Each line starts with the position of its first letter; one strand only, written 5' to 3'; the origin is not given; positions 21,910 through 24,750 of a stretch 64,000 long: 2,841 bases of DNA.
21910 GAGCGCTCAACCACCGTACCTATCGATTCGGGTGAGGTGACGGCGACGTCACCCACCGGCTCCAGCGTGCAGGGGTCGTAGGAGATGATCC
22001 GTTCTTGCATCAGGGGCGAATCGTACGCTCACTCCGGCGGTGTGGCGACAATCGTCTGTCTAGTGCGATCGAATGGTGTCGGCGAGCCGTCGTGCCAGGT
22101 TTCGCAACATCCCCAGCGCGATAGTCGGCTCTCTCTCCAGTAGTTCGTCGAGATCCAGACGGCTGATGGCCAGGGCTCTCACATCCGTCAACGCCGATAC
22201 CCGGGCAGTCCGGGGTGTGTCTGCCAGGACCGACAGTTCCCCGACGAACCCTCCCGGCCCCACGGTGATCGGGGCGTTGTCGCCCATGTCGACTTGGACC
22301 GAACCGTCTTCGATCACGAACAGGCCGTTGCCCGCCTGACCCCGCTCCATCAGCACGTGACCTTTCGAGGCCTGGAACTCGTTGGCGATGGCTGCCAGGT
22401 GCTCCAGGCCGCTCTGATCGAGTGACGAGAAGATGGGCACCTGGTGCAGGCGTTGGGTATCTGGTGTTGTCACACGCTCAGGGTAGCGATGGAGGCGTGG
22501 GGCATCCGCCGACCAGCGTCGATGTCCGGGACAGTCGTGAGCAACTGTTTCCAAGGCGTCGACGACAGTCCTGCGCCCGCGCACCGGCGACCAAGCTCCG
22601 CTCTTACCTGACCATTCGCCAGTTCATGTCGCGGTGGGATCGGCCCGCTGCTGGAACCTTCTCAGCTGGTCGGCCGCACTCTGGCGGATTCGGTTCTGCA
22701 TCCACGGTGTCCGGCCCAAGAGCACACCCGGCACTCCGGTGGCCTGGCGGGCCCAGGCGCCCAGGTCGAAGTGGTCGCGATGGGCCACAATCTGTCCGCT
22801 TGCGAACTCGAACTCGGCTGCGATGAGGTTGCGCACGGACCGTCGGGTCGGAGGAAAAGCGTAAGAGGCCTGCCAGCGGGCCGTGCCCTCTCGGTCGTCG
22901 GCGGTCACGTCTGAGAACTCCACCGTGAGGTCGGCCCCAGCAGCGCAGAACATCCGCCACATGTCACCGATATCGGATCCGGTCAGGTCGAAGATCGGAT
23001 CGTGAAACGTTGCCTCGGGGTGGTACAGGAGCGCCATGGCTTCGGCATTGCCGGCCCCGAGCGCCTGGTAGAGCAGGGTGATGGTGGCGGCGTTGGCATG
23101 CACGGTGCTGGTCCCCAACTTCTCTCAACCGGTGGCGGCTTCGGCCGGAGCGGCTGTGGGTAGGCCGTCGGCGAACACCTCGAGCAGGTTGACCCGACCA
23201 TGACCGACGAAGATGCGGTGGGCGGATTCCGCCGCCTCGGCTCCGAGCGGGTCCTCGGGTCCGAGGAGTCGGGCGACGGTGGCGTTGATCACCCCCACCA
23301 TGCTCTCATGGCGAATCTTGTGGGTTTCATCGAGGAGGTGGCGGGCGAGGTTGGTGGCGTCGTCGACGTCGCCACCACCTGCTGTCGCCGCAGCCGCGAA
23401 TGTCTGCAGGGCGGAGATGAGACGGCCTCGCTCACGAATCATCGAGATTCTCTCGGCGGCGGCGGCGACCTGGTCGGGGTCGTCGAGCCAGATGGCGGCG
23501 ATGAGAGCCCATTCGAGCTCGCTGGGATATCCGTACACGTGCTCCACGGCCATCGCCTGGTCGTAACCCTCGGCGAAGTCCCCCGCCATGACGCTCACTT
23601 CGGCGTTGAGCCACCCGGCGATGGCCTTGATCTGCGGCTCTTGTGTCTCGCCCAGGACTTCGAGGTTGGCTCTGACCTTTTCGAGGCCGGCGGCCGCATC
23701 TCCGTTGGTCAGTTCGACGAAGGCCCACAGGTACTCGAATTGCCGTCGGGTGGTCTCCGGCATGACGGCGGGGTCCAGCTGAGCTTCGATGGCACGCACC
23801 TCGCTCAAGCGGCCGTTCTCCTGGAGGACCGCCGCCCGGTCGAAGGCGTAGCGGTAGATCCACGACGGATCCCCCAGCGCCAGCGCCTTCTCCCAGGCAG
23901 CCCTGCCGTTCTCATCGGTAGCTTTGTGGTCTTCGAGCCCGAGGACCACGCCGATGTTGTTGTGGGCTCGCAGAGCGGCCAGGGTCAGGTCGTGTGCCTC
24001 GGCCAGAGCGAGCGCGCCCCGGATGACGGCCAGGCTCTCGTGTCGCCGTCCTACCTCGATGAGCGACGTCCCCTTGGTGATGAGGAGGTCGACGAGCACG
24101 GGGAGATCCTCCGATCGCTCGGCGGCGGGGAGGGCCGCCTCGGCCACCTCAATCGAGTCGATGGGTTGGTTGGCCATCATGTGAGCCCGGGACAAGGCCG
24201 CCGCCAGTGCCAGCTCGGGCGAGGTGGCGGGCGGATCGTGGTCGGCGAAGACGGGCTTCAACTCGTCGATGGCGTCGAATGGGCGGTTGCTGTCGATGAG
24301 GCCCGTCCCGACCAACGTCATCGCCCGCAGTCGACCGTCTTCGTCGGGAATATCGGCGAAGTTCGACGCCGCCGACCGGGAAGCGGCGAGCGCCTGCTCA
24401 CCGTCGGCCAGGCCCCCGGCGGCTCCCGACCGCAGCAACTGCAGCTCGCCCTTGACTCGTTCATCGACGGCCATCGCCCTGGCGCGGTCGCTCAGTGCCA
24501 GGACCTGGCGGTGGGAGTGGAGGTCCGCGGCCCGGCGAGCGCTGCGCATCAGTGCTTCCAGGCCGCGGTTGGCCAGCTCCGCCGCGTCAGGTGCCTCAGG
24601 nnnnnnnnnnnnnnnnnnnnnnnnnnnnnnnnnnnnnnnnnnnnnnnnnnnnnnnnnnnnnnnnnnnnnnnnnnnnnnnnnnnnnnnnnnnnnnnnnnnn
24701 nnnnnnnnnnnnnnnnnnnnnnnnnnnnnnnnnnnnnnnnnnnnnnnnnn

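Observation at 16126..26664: cAMP-signalling neighbourhood: two class III cyclases plus a single-domain cNMP receptor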

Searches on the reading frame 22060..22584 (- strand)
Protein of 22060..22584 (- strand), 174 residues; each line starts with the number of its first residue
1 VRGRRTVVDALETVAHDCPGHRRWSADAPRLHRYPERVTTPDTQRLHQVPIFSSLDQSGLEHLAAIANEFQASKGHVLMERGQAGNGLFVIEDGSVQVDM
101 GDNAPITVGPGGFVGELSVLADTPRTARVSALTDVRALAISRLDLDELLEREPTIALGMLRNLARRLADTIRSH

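Call 5: search_protein_families(library=pfam, proteins=[window:22060-22584:-], max_evalue=0.01)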
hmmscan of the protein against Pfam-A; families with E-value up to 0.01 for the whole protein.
window:22060-22584:- (174 aa): 1 family
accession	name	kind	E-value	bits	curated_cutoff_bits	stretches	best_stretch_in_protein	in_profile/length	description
PF00027.35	cNMP_binding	-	1.5e-16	60.6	27.5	1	72-151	4-88/89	Cyclic nucleotide-binding domain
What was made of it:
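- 22060..22473 (-): Single-domain cyclic-nucleotide-binding protein, 137 aa, with no output domain. Pfam cNMP_binding 60.6 bits (call 5).
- On Cyclic-nucleotide-binding domain (PF00027): 22060-22473: 60.6 bits against 27.5 (call 5).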

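Call 7: search_protein_families(library=ncbifam, proteins=[window:22060-22584:-], max_evalue=0.01)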
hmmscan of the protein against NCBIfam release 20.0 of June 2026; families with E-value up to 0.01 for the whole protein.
window:22060-22584:- (174 aa): 6 families
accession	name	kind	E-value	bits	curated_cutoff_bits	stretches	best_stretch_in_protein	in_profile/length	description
NF058543.1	ActPatMycb56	equivalog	4.4e-13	48.8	460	1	51-171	3-126/317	acetyltransferase Pat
TIGR03896.1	cyc_nuc_ocin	subfamily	7.8e-11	41.9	161.05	1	62-172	3-122/317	bacteriocin-type transport-associated protein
NF008732.0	PRK11753.1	equivalog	3.6e-08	33.1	266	1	59-172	15-134/214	cAMP-activated global transcriptional regulator CRP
NF041163.2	encap_f2b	equivalog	3e-07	29.9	400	1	43-156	70-190/450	family 2B encapsulin nanocompartment shell protein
NF006901.0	PRK09392.1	equivalog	7.2e-06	25.5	211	1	40-173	3-140/236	transcriptional activator FtrB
NF050815.1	TransActFtrBCaul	equivalog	0.0068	15.7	300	1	39-100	4-65/251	transcriptional activator FtrB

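Call 18: find_homologous_proteins(query=window:22060-22584:-, max_evalue=0.00001)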
Query window:22060-22584:- (174 aa): 52 proteins with E <= 0.00001 among 269 candidates.
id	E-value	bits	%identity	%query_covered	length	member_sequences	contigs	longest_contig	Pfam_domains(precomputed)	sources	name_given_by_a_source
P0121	4.9e-69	250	96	72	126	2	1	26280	PF00027.36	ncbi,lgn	ncbi:N/A [soil metagenome]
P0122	6.3e-60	220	79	78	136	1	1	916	PF00027.36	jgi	jgi:CRP/FNR family transcriptional regulator, cyclic AMP receptor protein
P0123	8.6e-45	171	67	72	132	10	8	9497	PF00027.36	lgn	-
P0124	7.3e-44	168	66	74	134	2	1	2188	PF00027.36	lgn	-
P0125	7.7e-44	168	63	73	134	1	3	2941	PF00027.36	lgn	-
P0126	1.1e-43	167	63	73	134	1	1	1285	PF00027.36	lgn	-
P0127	1.3e-43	167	67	71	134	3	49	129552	PF00027.36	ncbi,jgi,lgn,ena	ncbi:MAG TPA: Crp/Fnr family transcriptional regulator [Acidimicrobiia bacterium]|jgi:CRP-like cAMP-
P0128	1.6e-43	167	63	75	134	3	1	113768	PF00027.36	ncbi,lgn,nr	ncbi:MAG TPA: Crp/Fnr family transcriptional regulator [Acidimicrobiia bacterium]|nr:Crp/Fnr family 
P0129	1.6e-43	167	66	72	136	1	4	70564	PF00027.36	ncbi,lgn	-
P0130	7.0e-43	164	62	76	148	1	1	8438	PF00027.36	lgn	-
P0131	1.0e-42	164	66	71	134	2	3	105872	PF00027.36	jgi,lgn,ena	-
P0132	1.1e-42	164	62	75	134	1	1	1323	PF00027.36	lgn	-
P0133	2.9e-42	162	64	73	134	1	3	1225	PF00027.36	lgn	-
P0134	3.6e-42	162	63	75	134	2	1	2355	PF00027.36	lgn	-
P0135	3.9e-42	162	60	75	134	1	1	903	PF00027.36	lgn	-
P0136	5.4e-42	162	64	72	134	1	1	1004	PF00027.36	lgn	-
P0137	8.5e-42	161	65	71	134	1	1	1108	PF00027.36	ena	-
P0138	1.0e-41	161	59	75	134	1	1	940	PF00027.36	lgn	-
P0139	1.2e-41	160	60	75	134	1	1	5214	PF00027.36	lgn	-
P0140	3.0e-41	159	65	71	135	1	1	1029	PF00027.36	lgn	-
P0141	3.3e-41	159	63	75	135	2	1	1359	PF00027.36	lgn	-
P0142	5.9e-41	158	66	68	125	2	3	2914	PF00027.36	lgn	-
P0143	7.0e-41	158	60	75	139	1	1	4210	PF00027.36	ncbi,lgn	ncbi:MAG: Crp/Fnr family transcriptional regulator [Actinomycetota bacterium]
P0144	7.7e-41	158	60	75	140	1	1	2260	PF00027.36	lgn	-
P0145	7.9e-41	158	62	71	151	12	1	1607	PF00027.36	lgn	-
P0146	1.8e-40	157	59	75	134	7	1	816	PF00027.36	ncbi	-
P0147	2.1e-40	156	64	70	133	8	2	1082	PF00027.36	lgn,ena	-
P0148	2.4e-40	156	60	75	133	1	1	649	PF00027.36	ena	-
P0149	4.4e-40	155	61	75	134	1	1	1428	PF00027.36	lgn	-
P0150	7.7e-40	155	63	71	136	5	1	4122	PF00027.36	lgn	-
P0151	1.1e-39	154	63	71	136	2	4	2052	PF00027.36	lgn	-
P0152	3.1e-39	153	63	69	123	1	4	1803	PF00027.36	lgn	-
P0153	3.4e-39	152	60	75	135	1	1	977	PF00027.36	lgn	-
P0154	5.7e-39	152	59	78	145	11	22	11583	PF00027.36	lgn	-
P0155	7.9e-39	151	60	71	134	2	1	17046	PF00027.36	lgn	-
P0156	9.4e-39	151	62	71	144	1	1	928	PF00027.36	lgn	-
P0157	1.1e-38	151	60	74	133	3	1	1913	PF00027.36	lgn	-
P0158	1.2e-38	151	59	74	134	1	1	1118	PF00027.36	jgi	jgi:CRP-like cAMP-binding protein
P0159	1.5e-38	150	58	72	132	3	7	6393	PF00027.36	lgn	-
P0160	1.8e-38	150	58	75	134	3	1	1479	PF00027.36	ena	-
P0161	1.8e-38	150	59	76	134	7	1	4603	PF00027.36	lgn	-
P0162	1.8e-38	150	59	74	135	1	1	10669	PF00027.36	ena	-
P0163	6.5e-38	148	55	79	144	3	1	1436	PF00027.36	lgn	-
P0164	2.5e-37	146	58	76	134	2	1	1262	PF00027.36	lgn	-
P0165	4.6e-37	146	56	76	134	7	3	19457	PF00027.36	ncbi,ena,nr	ncbi:MAG: cyclic nucleotide-binding domain-containing protein [Actinomycetota bacterium]|nr:cyclic n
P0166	3.4e-36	143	55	76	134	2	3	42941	PF00027.36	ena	-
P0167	1.1e-35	141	59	69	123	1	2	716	PF00027.36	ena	-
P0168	3.3e-33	133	55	74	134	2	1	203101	PF00027.36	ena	-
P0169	8.9e-33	132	50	78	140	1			PF00027.36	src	-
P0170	8.2e-32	128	64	62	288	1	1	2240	PF00378.26,PF00027.36,PF16113.11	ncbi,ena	-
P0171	1.2e-31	128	54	71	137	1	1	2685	PF00027.36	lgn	-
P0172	2.5e-28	117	50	71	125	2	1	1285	PF00027.36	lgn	-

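Call 19: find_encoding_contigs(protein=P0121, flank=10000, max_places=2)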
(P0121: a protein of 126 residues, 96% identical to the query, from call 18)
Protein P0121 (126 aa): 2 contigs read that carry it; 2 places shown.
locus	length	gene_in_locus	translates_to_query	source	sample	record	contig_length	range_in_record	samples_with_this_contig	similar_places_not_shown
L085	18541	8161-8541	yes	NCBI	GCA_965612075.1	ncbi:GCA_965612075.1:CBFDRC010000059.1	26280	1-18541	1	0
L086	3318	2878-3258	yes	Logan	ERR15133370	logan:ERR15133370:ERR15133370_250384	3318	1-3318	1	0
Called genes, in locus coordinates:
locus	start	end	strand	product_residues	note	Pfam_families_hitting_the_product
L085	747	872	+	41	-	-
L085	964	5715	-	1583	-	PF21075:GDH_ACT1, PF21073:GDH_HM1, PF21076:GDH_ACT2, PF21077:GDH_ACT3, PF21078:GDH_HM3, PF05088:Bac_GDH_CD, PF21074:GDH_C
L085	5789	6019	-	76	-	-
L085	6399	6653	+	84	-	PF00076:RRM_1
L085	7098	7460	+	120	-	PF00211:Guanylate_cyc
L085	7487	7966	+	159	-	PF07366:SnoaL (weak), PF12680:SnoaL_2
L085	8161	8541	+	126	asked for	PF00027:cNMP_binding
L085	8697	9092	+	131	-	PF00171:Aldedh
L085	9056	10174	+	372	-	PF00171:Aldedh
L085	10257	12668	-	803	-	PF00890:FAD_binding_2 (weak), PF01266:DAO, PF16350:FAO_M, PF01571:GCV_T, PF08669:GCV_T_C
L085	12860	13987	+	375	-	PF00512:HisKA, PF02518:HATPase_c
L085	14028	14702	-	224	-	PF12840:HTH_20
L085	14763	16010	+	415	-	PF00211:Guanylate_cyc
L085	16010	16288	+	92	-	PF27609:Rv1322 (weak)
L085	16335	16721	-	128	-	PF03625:DUF302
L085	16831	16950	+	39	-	-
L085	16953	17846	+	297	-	PF00296:Bac_luciferase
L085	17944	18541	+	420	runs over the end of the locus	PF02720:DUF222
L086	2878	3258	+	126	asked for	PF00027:cNMP_binding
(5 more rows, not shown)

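Call 20: find_encoding_contigs(protein=P0127, flank=6000, max_places=4)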
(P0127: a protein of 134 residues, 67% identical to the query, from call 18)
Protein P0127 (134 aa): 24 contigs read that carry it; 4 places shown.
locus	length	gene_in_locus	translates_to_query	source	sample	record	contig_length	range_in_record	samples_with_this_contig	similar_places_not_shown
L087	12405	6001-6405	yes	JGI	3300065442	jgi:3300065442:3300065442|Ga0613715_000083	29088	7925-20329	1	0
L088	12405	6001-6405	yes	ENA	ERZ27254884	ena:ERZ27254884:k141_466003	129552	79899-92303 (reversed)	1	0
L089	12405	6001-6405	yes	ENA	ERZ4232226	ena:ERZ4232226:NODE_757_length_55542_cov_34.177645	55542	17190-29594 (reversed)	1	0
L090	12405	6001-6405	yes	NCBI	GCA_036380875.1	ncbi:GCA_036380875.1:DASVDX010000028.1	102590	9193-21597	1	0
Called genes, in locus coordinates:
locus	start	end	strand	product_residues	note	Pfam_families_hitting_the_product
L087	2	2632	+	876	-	PF00111:Fer2 (faint), PF13085:Fer2_3 (weak), PF01799:Fer2_2, PF01315:Ald_Xan_dh_C, PF02738:MoCoBD_1, PF20256:MoCoBD_2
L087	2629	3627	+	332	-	PF00941:FAD_binding_5, PF03450:CO_deh_flav_C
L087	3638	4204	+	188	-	-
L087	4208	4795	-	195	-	-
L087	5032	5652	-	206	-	-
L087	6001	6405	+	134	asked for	PF00027:cNMP_binding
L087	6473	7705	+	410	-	PF00483:NTP_transferase, PF12804:NTP_transf_3 (weak), PF24894:Hexapep_GlmU, PF25084:LbH_EIF2B (weak), PF25247:LbH_GLGC (faint)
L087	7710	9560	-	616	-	PF02922:CBM_48 (weak), PF00128:Alpha-amylase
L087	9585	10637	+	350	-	PF00005:ABC_tran, PF13304:AAA_21 (faint), PF17850:CysA_C_terminal (faint)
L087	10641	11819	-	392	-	PF01464:SLT (weak)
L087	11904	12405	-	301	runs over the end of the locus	PF04228:Zn_peptidase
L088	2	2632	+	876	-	PF00111:Fer2 (faint), PF13085:Fer2_3 (weak), PF01799:Fer2_2, PF01315:Ald_Xan_dh_C, PF02738:MoCoBD_1, PF20256:MoCoBD_2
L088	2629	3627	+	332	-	PF00941:FAD_binding_5, PF03450:CO_deh_flav_C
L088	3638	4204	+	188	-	-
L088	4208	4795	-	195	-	-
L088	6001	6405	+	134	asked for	PF00027:cNMP_binding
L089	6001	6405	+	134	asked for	PF00027:cNMP_binding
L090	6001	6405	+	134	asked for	PF00027:cNMP_binding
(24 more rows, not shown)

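Call 21: find_encoding_contigs(protein=P0128, flank=6000, max_places=2)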
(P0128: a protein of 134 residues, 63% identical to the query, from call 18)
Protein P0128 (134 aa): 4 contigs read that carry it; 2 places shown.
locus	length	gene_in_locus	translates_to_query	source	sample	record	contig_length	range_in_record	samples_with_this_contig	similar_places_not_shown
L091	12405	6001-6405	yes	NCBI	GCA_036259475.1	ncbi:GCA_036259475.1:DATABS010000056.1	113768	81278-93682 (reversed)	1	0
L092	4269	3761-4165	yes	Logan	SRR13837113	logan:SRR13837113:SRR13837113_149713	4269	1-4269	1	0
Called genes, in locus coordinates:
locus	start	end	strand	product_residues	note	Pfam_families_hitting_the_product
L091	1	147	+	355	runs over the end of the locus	PF03631:Virul_fac_BrkB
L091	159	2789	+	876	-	PF00111:Fer2 (faint), PF01799:Fer2_2, PF01315:Ald_Xan_dh_C (weak), PF02738:MoCoBD_1, PF20256:MoCoBD_2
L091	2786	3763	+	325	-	PF00941:FAD_binding_5, PF03450:CO_deh_flav_C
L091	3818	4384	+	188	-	-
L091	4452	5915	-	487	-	-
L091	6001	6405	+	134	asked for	PF00027:cNMP_binding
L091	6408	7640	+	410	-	PF00483:NTP_transferase, PF24894:Hexapep_GlmU, PF25247:LbH_GLGC (faint), PF25084:LbH_EIF2B (weak)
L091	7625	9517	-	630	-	PF02922:CBM_48 (weak), PF00128:Alpha-amylase (faint)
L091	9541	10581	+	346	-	PF00005:ABC_tran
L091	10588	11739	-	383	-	PF01464:SLT (weak)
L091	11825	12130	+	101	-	PF03709:OKR_DC_1_N (weak)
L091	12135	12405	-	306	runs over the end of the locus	PF04228:Zn_peptidase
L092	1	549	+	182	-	?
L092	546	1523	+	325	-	PF00941:FAD_binding_5, PF03450:CO_deh_flav_C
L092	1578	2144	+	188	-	-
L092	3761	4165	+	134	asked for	PF00027:cNMP_binding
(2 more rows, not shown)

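Call 23: search_protein_families(library=padloc, proteins=[window:22060-22584:-], max_evalue=0.01)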
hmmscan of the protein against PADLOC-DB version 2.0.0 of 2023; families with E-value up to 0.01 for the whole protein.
window:22060-22584:- (174 aa): 4 families
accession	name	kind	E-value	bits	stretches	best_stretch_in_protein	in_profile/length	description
PDLC00731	Effector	-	3.2e-13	47.3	1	61-168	34-142/306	TIR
PDLC02371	PycTIR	-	4.5e-13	47.2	1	60-170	30-141/288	-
PDLC00732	Effector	-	1.4e-09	35.4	1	63-169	32-139/301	TIR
PDLC00734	PycC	-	1e-07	29.4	1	71-155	37-126/374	Pycsar cyclase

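Call 64: find_encoding_contigs(protein=P0168, flank=5000, max_places=1)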
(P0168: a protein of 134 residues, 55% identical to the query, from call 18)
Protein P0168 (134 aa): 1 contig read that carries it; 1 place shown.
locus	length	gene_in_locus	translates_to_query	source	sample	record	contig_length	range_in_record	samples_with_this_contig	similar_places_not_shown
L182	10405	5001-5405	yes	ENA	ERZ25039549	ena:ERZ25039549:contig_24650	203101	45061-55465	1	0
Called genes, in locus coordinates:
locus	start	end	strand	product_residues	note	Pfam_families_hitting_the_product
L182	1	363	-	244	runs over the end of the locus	PF00392:GntR, PF07702:UTRA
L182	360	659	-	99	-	PF07843:DUF1634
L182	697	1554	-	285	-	PF01925:TauE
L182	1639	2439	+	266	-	-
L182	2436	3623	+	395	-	PF09298:FAA_hydrolase_N, PF01557:FAA_hydrolase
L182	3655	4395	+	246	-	PF20510:HgmA_N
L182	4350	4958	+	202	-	PF20510:HgmA_N, PF04209:HgmA_C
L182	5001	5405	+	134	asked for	PF00027:cNMP_binding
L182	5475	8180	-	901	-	PF13432:TPR_16 (faint), PF14559:TPR_19 (faint), PF03704:BTAD, PF07719:TPR_2 (faint), PF13191:AAA_16, PF00515:TPR_1 (faint), PF13181:TPR_8 (faint), PF13424:TPR_12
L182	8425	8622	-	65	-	PF19684:DUF6186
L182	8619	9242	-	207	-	-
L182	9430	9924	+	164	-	PF22765:DUF7010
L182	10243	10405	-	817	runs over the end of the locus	PF02653:BPD_transp_2, PF01979:Amidohydro_1, PF07969:Amidohydro_3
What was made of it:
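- The closest cNMP homologues lie in other contexts (calls 20, 21, 64). Context is variable for every component (calls 20, 21, 64).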

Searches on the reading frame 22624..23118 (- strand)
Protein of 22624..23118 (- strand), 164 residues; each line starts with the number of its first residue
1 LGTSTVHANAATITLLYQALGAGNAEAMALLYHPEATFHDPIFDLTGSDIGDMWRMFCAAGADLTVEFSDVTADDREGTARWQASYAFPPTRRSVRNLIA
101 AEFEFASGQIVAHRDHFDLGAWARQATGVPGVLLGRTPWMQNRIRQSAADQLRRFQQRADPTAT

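Call 5: search_protein_families(library=pfam, proteins=[window:22624-23118:-], max_evalue=0.01)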
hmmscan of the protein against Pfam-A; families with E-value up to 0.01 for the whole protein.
window:22624-23118:- (164 aa): 2 families
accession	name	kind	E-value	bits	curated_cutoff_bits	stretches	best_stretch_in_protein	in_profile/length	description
PF12680.13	SnoaL_2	-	5.7e-17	62.6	27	1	16-113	4-102/102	SnoaL-like domain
PF07366.18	SnoaL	-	6e-06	26.5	28.4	1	17-125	7-125/126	SnoaL-like polyketide cyclase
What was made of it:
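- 22624..23118 (-): SnoaL_2 (NTF2-like) protein, about 159-164 aa, 6-21 nt after the STAND cyclase stop. Pfam SnoaL_2 62.6 bits (call 5).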

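Call 7: search_protein_families(library=ncbifam, proteins=[window:22624-23118:-], max_evalue=0.01)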
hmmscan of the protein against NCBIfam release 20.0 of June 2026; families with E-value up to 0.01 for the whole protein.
window:22624-23118:- (164 aa): 0 families

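Call 23: search_protein_families(library=padloc, proteins=[window:22624-23118:-], max_evalue=0.01)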
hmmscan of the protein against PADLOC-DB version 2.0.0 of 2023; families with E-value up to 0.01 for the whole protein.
window:22624-23118:- (164 aa): 0 families

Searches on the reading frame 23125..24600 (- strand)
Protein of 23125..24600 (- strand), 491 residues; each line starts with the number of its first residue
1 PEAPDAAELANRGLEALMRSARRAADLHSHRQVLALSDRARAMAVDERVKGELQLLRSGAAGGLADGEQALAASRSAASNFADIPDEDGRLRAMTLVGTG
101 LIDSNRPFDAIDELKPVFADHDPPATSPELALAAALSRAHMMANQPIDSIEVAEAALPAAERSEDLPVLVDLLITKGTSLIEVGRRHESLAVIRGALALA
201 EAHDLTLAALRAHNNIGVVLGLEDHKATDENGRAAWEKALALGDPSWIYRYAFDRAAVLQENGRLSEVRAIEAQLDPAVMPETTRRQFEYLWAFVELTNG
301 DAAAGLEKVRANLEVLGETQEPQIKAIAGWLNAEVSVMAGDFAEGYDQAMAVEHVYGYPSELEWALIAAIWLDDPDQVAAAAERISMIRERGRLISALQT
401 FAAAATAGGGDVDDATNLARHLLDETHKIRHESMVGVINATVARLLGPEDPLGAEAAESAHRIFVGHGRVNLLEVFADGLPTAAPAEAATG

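Call 43: search_protein_families(library=pfam, proteins=[window:23125-24600:-], max_evalue=1)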
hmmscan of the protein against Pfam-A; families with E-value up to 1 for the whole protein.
window:23125-24600:- (491 aa): 1 family
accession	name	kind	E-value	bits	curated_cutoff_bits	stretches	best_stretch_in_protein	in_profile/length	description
PF03693.20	ParD_antitoxin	-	0.021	15.7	21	1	178-213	18-53/81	Bacterial antitoxin of ParD toxin-antitoxin type II system and RHH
